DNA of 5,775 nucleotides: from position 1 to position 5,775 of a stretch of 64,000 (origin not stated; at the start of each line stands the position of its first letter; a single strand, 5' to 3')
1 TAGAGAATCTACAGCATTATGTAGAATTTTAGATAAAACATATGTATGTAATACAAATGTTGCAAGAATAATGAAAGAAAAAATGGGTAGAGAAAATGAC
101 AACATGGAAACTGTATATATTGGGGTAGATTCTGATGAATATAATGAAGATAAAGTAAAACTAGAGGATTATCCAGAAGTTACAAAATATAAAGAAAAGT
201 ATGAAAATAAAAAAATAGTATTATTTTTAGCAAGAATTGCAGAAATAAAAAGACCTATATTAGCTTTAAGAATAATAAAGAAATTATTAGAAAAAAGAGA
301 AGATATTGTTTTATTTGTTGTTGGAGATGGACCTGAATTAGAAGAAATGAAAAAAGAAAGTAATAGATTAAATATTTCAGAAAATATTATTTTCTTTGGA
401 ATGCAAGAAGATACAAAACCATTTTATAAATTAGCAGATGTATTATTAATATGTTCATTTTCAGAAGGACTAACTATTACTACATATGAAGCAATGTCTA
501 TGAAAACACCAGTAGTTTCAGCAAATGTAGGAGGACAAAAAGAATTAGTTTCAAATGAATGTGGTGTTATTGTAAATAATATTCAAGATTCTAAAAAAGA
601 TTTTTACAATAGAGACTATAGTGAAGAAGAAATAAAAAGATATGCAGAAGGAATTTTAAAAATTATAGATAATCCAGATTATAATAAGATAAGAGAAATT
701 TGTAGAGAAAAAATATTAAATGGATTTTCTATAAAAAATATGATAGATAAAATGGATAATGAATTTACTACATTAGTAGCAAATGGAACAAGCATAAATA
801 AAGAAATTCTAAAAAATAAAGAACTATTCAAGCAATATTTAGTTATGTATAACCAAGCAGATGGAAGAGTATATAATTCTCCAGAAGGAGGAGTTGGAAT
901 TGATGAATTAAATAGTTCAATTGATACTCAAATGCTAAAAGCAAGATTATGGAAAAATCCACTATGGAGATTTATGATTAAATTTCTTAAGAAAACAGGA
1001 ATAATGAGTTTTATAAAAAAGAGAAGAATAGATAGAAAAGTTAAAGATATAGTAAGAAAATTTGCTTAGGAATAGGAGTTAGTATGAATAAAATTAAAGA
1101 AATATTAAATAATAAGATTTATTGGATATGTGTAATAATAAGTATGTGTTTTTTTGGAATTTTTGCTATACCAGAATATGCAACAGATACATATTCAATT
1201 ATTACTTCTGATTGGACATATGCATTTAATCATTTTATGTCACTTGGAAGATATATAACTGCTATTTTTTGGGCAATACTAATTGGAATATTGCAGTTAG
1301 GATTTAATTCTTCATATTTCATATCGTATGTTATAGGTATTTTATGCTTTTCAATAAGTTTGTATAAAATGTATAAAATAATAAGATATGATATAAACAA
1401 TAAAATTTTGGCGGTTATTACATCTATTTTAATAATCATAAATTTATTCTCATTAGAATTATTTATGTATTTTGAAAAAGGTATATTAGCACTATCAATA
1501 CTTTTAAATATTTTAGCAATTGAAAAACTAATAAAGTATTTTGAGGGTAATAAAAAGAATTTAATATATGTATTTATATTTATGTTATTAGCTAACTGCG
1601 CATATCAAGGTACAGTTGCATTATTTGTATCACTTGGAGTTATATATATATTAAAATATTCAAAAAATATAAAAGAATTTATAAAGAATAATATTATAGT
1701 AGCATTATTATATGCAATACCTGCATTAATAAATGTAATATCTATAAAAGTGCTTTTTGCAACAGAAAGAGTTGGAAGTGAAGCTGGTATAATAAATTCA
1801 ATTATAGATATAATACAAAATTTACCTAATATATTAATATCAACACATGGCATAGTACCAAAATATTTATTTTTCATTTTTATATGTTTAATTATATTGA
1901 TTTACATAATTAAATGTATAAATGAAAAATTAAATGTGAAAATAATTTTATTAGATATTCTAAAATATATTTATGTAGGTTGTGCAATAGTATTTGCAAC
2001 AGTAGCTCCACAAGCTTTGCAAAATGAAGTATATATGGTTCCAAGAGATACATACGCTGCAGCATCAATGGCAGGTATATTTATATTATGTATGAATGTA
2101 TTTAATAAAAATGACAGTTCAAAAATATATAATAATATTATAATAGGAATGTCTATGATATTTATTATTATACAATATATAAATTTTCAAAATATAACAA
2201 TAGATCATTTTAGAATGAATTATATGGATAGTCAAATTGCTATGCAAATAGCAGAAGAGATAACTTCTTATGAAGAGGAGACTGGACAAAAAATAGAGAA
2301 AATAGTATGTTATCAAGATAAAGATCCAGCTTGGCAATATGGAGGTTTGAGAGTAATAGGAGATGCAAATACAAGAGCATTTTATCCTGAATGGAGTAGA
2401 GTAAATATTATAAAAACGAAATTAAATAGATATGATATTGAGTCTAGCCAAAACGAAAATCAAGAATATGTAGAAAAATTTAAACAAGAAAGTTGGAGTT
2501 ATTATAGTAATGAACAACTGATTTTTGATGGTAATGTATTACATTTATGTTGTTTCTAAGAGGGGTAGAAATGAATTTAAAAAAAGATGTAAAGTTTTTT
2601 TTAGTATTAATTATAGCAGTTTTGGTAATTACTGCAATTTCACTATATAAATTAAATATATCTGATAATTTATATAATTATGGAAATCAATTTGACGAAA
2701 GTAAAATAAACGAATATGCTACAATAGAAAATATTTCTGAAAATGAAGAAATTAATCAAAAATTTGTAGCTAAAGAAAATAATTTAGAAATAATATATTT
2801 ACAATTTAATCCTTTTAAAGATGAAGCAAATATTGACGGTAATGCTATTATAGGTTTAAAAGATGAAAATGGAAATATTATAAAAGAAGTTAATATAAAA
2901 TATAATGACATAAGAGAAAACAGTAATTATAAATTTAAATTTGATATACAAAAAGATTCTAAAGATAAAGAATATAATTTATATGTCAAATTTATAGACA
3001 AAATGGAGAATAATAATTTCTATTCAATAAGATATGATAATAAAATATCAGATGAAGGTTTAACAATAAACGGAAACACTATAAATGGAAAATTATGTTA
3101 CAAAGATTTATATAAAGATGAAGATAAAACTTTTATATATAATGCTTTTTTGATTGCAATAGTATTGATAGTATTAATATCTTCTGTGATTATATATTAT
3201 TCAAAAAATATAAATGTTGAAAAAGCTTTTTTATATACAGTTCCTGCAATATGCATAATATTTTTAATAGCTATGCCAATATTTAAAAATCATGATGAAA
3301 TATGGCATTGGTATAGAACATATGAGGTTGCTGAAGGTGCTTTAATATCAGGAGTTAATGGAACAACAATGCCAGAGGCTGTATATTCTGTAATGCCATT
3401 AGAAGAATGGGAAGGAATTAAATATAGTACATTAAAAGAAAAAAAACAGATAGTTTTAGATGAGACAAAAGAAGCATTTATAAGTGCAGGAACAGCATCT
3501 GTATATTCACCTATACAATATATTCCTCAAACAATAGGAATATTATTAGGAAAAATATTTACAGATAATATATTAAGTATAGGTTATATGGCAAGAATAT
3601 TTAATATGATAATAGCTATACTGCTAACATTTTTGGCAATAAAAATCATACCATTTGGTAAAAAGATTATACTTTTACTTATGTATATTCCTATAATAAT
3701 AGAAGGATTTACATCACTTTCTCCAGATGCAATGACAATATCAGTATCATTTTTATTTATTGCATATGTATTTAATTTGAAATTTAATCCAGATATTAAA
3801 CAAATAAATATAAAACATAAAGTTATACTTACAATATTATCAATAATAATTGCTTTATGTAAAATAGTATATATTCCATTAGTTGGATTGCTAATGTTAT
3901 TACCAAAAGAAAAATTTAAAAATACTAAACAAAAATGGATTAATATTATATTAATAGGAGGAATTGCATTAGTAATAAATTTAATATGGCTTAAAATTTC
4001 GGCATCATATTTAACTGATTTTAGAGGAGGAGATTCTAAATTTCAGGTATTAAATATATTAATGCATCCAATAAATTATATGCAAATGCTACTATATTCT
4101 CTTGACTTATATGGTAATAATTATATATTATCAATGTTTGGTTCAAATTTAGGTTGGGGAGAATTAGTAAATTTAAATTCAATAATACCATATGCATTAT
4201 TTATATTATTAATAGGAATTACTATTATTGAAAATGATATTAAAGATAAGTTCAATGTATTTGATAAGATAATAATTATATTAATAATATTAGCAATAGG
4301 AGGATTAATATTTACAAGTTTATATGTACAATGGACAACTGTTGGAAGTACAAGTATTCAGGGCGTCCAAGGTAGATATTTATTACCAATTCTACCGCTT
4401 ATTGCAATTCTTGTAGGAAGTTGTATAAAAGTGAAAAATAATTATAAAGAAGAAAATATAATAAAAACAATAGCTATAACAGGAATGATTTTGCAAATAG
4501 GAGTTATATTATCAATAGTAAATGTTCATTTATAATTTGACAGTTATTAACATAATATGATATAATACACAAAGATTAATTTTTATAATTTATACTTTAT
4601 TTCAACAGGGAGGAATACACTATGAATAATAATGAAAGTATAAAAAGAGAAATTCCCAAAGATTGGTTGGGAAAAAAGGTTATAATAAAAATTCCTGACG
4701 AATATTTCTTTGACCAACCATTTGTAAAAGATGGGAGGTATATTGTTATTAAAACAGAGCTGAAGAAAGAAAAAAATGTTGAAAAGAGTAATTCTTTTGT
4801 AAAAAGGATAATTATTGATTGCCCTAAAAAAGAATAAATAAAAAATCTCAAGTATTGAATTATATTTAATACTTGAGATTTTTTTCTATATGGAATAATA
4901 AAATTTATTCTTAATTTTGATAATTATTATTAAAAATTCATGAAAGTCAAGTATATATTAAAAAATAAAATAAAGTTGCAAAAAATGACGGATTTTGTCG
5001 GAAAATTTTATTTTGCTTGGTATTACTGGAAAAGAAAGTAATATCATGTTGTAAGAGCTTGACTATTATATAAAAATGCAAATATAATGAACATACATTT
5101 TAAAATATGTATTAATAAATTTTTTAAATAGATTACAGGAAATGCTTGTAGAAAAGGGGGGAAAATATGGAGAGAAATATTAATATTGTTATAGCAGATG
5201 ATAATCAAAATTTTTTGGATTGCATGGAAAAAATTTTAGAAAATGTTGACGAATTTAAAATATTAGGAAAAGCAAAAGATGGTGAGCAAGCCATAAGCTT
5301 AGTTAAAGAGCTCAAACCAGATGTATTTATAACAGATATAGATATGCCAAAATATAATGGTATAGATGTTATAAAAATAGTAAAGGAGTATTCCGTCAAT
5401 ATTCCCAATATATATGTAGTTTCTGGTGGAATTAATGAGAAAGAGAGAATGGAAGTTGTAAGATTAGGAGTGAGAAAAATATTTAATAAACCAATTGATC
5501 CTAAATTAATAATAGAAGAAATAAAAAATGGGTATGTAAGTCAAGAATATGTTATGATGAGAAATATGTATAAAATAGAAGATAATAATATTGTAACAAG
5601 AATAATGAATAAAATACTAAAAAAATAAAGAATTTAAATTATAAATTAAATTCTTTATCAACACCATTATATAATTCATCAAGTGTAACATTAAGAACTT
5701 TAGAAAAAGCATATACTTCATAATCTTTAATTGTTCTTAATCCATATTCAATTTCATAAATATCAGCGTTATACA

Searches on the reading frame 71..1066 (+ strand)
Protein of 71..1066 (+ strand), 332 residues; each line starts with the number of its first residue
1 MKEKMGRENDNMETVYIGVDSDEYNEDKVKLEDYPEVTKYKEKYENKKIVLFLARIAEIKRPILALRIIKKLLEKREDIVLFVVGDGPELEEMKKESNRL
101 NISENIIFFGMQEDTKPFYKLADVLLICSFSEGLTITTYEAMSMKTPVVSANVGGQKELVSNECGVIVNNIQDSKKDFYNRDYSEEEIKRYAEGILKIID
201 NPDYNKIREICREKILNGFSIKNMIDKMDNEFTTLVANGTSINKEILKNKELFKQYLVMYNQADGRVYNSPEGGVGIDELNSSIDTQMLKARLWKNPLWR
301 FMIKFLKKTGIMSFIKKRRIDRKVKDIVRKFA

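Call 68: search_protein_families(library=pfam, proteins=[window:71-1066:+], max_evalue=0.00001)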
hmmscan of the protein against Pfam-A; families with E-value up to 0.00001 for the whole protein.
window:71-1066:+ (332 aa): 2 families
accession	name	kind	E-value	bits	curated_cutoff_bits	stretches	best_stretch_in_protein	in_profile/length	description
PF00534.26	Glycos_transf_1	-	1.2e-28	100.2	26.4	1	40-170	8-142/172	Glycosyl transferases group 1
PF13692.12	Glyco_trans_1_4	-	2.3e-24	86.7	27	1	48-170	2-126/142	Glycosyl transferases group 1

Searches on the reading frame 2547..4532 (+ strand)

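Call 68: search_protein_families(library=pfam, proteins=[window:2547-4532:+], max_evalue=0.00001)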
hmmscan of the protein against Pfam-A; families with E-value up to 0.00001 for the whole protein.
window:2547-4532:+ (662 aa): 1 family
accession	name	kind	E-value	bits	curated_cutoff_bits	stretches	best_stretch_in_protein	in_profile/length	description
PF09913.15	DUF2142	-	9.9e-54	183.1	30.1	1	236-619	4-395/395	Predicted membrane protein (DUF2142)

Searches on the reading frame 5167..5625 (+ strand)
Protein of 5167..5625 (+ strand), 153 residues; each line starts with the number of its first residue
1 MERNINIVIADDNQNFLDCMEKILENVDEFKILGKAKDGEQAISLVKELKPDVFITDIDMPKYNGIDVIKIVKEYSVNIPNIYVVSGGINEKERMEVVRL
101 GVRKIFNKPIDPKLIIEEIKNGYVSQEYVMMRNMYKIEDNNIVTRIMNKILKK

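Call 68: search_protein_families(library=pfam, proteins=[window:5167-5625:+], max_evalue=0.00001)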
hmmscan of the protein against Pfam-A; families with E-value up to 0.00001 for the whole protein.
window:5167-5625:+ (153 aa): 1 family
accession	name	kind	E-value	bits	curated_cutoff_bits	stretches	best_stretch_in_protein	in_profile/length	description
PF00072.30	Response_reg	-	4e-21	75.7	30.2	1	7-119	1-110/111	Response regulator receiver domain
